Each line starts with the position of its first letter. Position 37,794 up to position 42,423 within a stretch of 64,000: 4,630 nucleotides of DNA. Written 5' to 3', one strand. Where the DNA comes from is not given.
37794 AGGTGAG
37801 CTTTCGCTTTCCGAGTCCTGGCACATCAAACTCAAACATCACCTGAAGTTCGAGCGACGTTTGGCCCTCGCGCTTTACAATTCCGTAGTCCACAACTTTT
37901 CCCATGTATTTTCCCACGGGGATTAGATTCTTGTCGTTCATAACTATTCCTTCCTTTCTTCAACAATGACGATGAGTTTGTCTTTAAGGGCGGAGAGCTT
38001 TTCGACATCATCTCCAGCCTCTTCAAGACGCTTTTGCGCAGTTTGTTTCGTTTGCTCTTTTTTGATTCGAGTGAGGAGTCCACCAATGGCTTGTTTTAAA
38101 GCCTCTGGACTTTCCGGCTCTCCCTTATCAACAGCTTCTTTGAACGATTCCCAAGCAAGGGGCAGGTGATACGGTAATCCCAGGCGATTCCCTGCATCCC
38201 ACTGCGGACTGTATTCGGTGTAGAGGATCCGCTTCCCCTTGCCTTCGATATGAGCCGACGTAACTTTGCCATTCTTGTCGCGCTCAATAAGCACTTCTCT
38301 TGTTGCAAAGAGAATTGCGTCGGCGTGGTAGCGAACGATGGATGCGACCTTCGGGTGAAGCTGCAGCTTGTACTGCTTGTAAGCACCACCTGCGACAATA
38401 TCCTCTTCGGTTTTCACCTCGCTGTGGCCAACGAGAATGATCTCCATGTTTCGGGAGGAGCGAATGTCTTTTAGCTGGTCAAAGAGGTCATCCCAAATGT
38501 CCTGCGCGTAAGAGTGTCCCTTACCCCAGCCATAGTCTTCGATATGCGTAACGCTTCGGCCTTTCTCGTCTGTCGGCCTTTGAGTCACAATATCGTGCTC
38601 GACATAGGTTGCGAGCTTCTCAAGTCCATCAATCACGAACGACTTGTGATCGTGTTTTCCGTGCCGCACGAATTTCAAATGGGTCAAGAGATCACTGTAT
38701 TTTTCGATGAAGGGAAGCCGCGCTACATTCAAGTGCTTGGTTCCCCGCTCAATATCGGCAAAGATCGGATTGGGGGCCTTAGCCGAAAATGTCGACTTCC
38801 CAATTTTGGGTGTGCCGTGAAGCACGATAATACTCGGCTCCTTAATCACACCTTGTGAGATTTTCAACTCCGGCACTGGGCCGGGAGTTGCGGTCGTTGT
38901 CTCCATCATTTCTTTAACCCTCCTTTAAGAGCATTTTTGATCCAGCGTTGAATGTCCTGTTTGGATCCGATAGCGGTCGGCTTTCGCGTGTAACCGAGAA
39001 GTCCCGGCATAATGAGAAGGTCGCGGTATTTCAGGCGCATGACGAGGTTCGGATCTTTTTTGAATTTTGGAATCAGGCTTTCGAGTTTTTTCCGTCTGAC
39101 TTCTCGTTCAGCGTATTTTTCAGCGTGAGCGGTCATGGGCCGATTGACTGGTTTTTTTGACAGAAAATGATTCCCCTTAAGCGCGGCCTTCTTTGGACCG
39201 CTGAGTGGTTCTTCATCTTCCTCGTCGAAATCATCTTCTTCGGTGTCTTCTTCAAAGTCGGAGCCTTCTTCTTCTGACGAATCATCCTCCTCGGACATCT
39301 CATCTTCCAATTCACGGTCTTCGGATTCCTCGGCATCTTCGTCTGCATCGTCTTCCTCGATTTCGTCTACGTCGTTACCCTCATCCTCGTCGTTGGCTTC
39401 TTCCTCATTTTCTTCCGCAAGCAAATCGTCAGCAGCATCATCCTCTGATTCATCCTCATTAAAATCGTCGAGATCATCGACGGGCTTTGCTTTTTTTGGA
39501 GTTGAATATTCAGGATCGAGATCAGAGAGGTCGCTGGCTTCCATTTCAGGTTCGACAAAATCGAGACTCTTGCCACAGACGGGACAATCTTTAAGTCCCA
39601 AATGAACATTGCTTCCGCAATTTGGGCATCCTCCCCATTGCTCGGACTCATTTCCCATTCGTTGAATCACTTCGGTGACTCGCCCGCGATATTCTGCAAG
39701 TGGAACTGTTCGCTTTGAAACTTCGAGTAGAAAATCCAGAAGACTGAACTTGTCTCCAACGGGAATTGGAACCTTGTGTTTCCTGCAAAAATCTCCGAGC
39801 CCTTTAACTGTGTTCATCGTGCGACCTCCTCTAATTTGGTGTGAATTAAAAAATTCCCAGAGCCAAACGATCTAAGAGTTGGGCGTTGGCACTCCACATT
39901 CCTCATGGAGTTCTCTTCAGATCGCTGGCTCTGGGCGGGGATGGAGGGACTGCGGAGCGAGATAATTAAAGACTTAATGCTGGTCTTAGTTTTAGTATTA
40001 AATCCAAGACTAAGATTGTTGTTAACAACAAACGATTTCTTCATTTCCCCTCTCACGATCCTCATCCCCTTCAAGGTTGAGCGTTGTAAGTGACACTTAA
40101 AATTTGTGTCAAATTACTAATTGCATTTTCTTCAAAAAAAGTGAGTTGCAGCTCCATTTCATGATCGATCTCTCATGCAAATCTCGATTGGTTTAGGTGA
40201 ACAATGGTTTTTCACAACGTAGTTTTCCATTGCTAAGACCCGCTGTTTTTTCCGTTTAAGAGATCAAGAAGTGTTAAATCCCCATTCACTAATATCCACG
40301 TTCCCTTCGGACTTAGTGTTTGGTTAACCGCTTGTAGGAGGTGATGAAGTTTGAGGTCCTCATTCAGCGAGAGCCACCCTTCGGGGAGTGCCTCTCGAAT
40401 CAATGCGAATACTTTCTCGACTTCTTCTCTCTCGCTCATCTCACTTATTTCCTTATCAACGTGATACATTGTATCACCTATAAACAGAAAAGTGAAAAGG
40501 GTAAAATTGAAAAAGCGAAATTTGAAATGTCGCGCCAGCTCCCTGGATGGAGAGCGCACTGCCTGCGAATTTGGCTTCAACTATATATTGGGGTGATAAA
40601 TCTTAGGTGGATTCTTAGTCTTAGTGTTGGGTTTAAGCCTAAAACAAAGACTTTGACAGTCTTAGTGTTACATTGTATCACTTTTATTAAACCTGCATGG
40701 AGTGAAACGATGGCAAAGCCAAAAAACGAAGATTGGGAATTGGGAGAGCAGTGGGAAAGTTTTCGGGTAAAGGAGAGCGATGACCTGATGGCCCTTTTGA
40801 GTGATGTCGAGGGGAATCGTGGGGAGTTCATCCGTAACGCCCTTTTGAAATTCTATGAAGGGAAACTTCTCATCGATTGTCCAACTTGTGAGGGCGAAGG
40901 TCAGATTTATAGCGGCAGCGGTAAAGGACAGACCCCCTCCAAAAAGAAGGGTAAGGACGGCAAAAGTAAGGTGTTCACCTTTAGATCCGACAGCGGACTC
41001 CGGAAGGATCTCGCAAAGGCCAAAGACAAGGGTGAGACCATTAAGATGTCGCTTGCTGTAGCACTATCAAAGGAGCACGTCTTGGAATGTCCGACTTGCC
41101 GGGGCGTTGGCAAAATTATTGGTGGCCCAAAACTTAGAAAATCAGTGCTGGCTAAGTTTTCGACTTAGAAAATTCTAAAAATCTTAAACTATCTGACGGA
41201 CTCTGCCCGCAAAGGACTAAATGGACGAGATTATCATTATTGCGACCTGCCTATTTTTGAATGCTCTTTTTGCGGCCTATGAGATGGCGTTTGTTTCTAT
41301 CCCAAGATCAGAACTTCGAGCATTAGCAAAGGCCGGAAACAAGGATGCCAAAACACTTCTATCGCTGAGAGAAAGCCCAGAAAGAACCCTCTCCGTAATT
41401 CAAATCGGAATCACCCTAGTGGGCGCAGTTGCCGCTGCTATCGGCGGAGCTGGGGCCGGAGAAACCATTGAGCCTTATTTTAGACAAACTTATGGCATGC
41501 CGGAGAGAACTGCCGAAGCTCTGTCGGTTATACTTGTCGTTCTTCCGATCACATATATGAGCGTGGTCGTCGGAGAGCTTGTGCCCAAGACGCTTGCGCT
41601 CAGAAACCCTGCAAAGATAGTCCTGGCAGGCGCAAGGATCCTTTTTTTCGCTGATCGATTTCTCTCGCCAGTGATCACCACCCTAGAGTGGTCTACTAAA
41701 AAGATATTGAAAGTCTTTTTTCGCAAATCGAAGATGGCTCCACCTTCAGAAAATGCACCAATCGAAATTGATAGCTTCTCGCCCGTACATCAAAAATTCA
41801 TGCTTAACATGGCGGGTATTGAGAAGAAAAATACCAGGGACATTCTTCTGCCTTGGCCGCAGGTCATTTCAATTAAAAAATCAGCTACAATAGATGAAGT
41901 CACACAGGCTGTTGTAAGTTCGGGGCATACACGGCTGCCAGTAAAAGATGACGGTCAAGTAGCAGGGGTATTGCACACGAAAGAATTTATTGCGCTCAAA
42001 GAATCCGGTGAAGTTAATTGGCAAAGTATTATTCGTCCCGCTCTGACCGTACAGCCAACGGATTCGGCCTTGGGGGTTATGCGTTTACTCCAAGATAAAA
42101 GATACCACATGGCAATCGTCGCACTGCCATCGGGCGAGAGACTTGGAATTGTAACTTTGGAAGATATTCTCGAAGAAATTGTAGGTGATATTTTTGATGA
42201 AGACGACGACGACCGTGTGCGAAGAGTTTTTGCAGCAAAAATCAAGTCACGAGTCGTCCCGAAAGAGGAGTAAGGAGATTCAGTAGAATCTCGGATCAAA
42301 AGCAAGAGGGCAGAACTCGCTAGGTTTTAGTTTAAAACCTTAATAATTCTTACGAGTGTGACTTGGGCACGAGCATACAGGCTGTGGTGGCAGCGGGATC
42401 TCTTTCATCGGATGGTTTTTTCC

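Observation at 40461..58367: Five identically oriented copies of a 17-bp near-palindrome (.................) just upstream of prophage genes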

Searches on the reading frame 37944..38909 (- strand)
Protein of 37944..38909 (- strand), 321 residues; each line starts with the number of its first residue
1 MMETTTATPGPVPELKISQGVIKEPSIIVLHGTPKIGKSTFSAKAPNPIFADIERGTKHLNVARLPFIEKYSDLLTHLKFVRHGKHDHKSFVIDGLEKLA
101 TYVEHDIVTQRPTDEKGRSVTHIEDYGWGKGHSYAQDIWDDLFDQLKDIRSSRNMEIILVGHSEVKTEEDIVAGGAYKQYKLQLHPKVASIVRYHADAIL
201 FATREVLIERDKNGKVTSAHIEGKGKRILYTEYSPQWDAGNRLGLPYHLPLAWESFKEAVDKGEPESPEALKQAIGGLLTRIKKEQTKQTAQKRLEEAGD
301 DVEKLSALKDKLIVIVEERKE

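Call 21: search_protein_families(library=pfam, proteins=[window:37944-38909:-], max_evalue=0.01)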
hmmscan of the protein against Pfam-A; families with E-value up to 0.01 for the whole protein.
window:37944-38909:- (321 aa): 1 family
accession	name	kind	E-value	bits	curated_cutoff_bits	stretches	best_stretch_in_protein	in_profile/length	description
PF13479.12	AAA_24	-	6.3e-34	118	27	1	28-243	5-195/195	AAA domain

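Call 28: find_related_loci(query=window:37944-38909:-, collection=viral_contigs, flank=10000)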
Query window:37944-38909:- (321 aa) in viral_contigs; peptide patterns used: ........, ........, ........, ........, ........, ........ (x = any residue, [..] = any of these).
11 stretches matched a pattern; 1 encode a relative of the query (tblastn E <= 1e-3); 1 distinct loci.
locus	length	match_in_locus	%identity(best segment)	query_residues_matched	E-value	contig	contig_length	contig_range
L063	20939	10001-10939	93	9-321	0e+0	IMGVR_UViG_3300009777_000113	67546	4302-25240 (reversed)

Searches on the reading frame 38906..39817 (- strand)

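Call 15: search_protein_families(library=phrogs, proteins=[window:38906-39817:-], max_evalue=0.01)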
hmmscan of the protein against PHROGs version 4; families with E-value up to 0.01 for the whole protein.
window:38906-39817:- (303 aa): 1 family
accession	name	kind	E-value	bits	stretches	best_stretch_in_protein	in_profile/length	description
phrog_10714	-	unknown function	0.0019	19.4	1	57-93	69-107/109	-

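Call 21: search_protein_families(library=pfam, proteins=[window:38906-39817:-], max_evalue=0.01)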
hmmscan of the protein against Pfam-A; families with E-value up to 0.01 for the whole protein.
window:38906-39817:- (303 aa): 2 families
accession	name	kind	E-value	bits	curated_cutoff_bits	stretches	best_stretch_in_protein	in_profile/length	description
PF09723.15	Zn_ribbon_8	-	0.0008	19.8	34.4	0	45-71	12-37/41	Zinc ribbon domain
PF12773.13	DZR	-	0.0046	17.5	27.3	1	64-86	1-23/45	Double zinc ribbon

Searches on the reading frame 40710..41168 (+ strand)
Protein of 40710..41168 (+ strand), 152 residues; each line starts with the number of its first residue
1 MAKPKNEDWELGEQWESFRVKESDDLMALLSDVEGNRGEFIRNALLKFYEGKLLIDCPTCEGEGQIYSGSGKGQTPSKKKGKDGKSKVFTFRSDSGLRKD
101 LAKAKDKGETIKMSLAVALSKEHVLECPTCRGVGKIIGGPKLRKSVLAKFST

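Call 14: search_protein_families(library=pfam, proteins=[window:40710-41168:+], max_evalue=0.01)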
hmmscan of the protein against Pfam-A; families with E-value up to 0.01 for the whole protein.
window:40710-41168:+ (152 aa): 3 families
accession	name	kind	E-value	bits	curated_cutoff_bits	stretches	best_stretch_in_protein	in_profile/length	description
PF21002.2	TMEM106_N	-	7.2e-07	30.2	24.5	0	34-69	34-69/91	Transmembrane protein 106 N-terminal region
PF00684.25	DnaJ_CXXCXGXG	-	0.00027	21.6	32.7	0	56-67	43-54/65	DnaJ central domain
PF15777.11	Anti-TRAP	-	0.00068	20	32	0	123-136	29-42/59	Tryptophan RNA-binding attenuator protein inhibitory protein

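Call 15: search_protein_families(library=phrogs, proteins=[window:40710-41168:+], max_evalue=0.01)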
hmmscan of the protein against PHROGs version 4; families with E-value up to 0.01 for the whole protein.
window:40710-41168:+ (152 aa): 1 family
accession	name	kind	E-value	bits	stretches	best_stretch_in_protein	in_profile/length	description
phrog_6730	-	unknown function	0.0081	17.1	0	44-68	32-56/106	-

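Call 42: find_homologous_proteins(query=window:40710-41168:+, max_evalue=0.001)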
Query window:40710-41168:+ (152 aa): 13 proteins with E <= 0.001 among 36 candidates.
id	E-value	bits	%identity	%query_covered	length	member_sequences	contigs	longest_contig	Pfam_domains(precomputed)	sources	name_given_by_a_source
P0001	1.8e-87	309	93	100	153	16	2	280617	PF21002.3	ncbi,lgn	ncbi:MAG: hypothetical protein AB7G93_00460 [Bdellovibrionales bacterium]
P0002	1.3e-85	303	92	100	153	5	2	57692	PF21002.3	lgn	-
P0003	9.1e-72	258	78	100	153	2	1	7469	-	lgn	-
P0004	1.0e-71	258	78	100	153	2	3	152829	PF21002.3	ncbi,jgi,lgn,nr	ncbi:MAG: hypothetical protein SGI74_00340 [Oligoflexia bacterium]|nr:hypothetical protein [Oligofle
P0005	5.0e-71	255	77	100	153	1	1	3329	PF21002.3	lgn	-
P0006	1.2e-69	251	76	99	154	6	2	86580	PF21002.3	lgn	-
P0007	6.1e-69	249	74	100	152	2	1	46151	PF21002.3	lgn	-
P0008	1.6e-68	247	75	100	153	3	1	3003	PF21002.3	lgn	-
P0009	8.6e-68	245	73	100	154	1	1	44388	PF21002.3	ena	-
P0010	3.3e-66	240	72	99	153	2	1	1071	PF21002.3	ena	-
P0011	1.5e-65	238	71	99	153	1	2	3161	PF21002.3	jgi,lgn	jgi:DnaJ-class molecular chaperone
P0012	9.3e-65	235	71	99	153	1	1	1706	PF21002.3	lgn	-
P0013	4.9e-25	106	76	30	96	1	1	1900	-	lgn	-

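Call 43: search_solved_structures(query=window:40710-41168:+, max_evalue=10, show_alignments=2)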
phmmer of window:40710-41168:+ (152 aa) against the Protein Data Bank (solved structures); distinct sequences matched with E-value up to 10: 5.
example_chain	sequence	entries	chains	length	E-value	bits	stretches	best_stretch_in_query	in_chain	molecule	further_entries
4txp_A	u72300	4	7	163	0.69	13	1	27-63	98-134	Vacuolar protein sorting-associated protein VTA1 homolog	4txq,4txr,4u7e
2lxm_A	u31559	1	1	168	0.73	12.9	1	27-63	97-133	Vacuolar protein sorting-associated protein VTA1 homolog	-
2lxl_A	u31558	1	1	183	0.86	12.7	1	27-63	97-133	Vacuolar protein sorting-associated protein VTA1 homolog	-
9gi8_A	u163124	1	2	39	1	12.5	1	55-141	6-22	Transmembrane protein 106B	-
4y97_B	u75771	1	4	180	1.8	11.6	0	41-62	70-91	DNA polymerase alpha catalytic subunit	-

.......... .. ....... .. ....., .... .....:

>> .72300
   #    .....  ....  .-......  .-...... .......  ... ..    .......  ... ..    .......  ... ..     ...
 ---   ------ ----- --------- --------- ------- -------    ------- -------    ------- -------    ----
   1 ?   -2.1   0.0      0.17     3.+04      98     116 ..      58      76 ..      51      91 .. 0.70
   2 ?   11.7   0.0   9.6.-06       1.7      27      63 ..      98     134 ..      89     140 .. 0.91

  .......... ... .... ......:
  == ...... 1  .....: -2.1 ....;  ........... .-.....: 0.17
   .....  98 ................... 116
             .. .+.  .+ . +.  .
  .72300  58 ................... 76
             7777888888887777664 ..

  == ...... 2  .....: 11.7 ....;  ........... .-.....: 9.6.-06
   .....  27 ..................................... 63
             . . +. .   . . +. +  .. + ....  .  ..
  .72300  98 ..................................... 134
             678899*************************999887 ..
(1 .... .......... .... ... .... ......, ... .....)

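Call 51: predict_structure(alignment_id=A2)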
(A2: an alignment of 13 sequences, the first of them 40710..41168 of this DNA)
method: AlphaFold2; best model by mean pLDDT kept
length: 152 residues; sequences in the alignment: 13
mean_pLDDT: 42.7   pTM: 0.36
mean pLDDT of the five models: 42.7, 41.9, 41.4, 38.1, 32.9
residues with pLDDT >= 90: 0; 70-90: 0; 50-70: 56; < 50: 96
segments of 3 or more residues with pLDDT < 50: 1-7, 46-84, 104-152
pLDDT, mean of each block of 10 residues (from residue 1): 39 58 57 55 50 39 28 25 51 58 43 36 36 37 31 26
secondary structure, 60 per line:
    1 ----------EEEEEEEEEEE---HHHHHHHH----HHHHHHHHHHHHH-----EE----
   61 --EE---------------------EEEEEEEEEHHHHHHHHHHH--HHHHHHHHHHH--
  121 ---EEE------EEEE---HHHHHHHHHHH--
elements in order: E11-21 H25-32 H37-49 E86-94 H95-105 H108-118 E124-126 E133-136 H140-150
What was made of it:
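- On Ribbon-helix-helix family (for 40710-41168): The AlphaFold model has pLDDT 42.7, with a beta-alpha-alpha x2 pattern only (call 51).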

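Call 64: find_encoding_contigs(protein=P0009, flank=10000, max_places=3)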
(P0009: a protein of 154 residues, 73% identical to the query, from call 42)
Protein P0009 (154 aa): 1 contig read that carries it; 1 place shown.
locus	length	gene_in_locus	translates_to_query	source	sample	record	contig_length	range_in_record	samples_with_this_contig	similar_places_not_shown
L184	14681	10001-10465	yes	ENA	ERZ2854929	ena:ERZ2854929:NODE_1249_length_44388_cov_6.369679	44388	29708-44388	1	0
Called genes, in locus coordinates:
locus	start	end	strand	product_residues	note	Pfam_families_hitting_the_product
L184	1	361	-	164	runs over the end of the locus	PF24608:PDDEXK_15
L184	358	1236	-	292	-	PF02739:5_3_exonuc_N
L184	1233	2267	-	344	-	PF13481:AAA_25, PF03796:DnaB_C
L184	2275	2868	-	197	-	-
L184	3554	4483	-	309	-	PF16793:RepB_primase (weak)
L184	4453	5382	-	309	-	PF13730:HTH_36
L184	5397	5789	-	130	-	-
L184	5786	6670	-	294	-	PF09588:YqaJ (weak)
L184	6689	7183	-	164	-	-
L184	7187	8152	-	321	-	PF13479:AAA_24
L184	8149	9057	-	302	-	-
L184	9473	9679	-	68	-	-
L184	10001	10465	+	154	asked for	PF21002:TMEM106_N (faint)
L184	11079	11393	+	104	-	-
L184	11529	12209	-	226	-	PF01471:PG_binding_1, PF13539:Peptidase_M15_4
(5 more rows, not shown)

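Call 65: find_encoding_contigs(protein=P0007, flank=10000, max_places=3)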
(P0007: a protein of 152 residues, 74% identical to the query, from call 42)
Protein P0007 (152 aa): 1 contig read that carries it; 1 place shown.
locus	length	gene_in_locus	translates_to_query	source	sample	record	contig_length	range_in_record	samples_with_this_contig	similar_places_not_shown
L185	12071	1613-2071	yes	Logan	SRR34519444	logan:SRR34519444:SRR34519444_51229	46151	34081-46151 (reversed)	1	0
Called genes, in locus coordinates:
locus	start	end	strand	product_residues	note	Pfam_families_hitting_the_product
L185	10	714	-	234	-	-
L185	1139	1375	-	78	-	-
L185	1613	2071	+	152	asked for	PF21002:TMEM106_N (faint)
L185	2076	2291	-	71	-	-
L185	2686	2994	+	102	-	-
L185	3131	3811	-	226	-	PF01471:PG_binding_1, PF13539:Peptidase_M15_4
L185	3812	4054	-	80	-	-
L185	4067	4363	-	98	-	-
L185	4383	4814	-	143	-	-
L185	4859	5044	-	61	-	-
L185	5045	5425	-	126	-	-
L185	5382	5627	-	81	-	-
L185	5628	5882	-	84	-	-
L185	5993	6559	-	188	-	-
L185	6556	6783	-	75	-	-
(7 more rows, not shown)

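Call 87: find_encoding_contigs(protein=P0012, flank=3000, max_places=2)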
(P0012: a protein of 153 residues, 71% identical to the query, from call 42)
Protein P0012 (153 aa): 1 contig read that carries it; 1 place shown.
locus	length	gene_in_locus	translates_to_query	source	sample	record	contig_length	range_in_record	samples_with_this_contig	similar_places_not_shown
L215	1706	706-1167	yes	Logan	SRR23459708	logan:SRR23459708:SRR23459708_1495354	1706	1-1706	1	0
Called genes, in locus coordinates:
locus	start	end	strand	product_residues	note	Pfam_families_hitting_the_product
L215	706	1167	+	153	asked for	PF21002:TMEM106_N (faint)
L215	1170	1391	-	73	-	-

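Call 88: find_encoding_contigs(protein=P0011, flank=3000, max_places=2)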
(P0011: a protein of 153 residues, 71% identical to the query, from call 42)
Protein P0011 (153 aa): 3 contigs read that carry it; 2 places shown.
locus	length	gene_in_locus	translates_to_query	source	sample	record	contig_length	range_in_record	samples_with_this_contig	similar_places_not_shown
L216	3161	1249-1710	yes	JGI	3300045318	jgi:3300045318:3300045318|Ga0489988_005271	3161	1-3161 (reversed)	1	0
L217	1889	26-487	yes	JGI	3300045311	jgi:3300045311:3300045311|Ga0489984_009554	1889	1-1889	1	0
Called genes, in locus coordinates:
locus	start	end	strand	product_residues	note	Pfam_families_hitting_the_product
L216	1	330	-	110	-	?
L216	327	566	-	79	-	-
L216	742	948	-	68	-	-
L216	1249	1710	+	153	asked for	PF21002:TMEM106_N (faint)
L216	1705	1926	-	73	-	-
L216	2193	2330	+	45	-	-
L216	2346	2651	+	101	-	-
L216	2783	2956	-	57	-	PF13539:Peptidase_M15_4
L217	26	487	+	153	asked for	PF21002:TMEM106_N (faint)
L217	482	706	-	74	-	-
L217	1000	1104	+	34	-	-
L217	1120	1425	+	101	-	-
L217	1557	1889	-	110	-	?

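Call 89: find_encoding_contigs(protein=P0003, flank=6000, max_places=2)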
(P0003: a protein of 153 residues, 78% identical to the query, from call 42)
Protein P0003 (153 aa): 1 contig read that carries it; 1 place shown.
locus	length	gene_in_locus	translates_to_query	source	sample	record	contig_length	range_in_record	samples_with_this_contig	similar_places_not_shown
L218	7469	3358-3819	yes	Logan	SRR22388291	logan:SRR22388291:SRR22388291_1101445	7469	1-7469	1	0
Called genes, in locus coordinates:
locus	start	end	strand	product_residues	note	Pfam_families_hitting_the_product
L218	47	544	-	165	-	-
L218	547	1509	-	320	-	PF13479:AAA_24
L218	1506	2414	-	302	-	-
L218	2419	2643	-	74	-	-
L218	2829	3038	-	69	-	-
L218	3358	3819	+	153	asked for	-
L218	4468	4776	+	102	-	-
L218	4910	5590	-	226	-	PF01471:PG_binding_1, PF13539:Peptidase_M15_4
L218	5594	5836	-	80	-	-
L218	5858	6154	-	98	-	-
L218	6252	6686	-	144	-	-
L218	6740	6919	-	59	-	-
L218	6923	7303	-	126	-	-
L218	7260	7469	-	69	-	?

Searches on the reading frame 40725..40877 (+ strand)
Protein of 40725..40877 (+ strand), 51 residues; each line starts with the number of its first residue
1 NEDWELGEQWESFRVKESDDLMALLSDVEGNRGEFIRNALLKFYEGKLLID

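Call 52: search_protein_families(library=pfam, proteins=[window:40725-40877:+], max_evalue=10)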
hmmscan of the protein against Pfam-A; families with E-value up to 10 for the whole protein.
seq(51 aa): 0 families

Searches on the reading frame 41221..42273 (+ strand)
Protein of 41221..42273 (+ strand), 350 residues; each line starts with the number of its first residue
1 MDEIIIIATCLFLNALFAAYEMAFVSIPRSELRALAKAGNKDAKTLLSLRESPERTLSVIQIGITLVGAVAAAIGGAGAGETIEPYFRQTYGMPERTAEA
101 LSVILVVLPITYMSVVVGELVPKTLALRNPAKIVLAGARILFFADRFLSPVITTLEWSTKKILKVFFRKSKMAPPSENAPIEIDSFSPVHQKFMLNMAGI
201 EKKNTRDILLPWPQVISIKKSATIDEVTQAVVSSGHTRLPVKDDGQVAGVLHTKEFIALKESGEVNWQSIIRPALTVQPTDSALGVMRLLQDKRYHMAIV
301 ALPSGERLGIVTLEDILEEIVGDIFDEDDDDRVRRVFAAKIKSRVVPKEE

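Call 14: search_protein_families(library=pfam, proteins=[window:41221-42273:+], max_evalue=0.01)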
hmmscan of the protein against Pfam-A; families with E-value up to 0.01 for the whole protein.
window:41221-42273:+ (350 aa): 2 families
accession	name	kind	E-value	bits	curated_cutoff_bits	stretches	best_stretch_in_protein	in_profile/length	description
PF01595.25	CNNM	-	3.3e-39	134.9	28.4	1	5-171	1-152/181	Cyclin M transmembrane N-terminal domain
PF00571.33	CBS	-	1e-13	51.8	24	2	271-321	6-56/57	CBS domain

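Call 15: search_protein_families(library=phrogs, proteins=[window:41221-42273:+], max_evalue=0.01)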
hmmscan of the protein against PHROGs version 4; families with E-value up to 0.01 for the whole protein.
window:41221-42273:+ (350 aa): 1 family
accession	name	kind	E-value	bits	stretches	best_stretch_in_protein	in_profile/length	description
phrog_10948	-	unknown function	5.5e-27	95.8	1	4-334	2-331/420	-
